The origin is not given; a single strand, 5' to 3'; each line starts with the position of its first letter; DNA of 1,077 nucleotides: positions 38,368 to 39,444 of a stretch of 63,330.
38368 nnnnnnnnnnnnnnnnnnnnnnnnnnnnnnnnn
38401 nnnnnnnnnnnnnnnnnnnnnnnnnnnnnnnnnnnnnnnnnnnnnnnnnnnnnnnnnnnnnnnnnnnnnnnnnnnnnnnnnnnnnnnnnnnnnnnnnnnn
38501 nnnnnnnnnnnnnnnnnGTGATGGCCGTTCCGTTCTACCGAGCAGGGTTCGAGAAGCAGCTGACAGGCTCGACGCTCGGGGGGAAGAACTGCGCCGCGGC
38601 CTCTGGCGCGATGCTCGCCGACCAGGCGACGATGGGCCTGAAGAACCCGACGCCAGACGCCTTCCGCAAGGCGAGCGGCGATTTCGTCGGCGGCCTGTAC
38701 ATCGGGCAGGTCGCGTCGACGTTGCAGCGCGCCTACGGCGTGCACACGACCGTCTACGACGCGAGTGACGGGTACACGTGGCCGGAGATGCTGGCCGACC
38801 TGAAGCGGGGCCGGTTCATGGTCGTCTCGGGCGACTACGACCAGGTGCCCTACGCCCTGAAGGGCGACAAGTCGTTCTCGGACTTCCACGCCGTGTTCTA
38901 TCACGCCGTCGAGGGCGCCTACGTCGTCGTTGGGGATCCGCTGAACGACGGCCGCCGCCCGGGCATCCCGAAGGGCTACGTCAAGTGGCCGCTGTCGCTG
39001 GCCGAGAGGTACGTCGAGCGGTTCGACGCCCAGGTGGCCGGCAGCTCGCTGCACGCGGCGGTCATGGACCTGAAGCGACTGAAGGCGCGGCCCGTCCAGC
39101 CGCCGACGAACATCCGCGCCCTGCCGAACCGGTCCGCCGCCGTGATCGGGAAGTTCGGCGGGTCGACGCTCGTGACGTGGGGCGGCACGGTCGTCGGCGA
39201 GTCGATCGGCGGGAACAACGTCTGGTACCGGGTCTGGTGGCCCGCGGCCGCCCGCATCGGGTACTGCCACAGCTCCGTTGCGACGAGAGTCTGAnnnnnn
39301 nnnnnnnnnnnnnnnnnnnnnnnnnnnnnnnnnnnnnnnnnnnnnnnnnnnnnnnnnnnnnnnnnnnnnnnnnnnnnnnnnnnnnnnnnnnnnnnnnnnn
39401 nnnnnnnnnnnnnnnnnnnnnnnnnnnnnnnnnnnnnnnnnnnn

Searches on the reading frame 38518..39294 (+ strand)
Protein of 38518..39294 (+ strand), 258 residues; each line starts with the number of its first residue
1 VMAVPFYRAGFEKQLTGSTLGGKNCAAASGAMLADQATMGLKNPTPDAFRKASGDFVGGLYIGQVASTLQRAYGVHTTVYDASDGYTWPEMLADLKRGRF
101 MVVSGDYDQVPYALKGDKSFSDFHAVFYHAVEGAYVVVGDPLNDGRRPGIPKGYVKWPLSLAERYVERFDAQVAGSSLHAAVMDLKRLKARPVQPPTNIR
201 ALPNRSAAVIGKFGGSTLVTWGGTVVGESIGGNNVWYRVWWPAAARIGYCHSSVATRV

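Call 41: find_encoding_contigs(protein=window:38518-39294:+, flank=10000, max_places=1)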
Protein window:38518-39294:+ (258 aa): no gene with exactly this product is on record in the collection.

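Call 112: search_protein_families(library=pfam, max_evalue=1, proteins=[window:38521-39291:+])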
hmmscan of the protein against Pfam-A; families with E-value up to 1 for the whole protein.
window:38521-39291:+ (257 aa): 0 families

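Call 113: search_protein_families(library=phrogs, max_evalue=0.01, proteins=[window:38521-39291:+])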
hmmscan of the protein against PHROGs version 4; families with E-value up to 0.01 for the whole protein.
window:38521-39291:+ (257 aa): 0 families
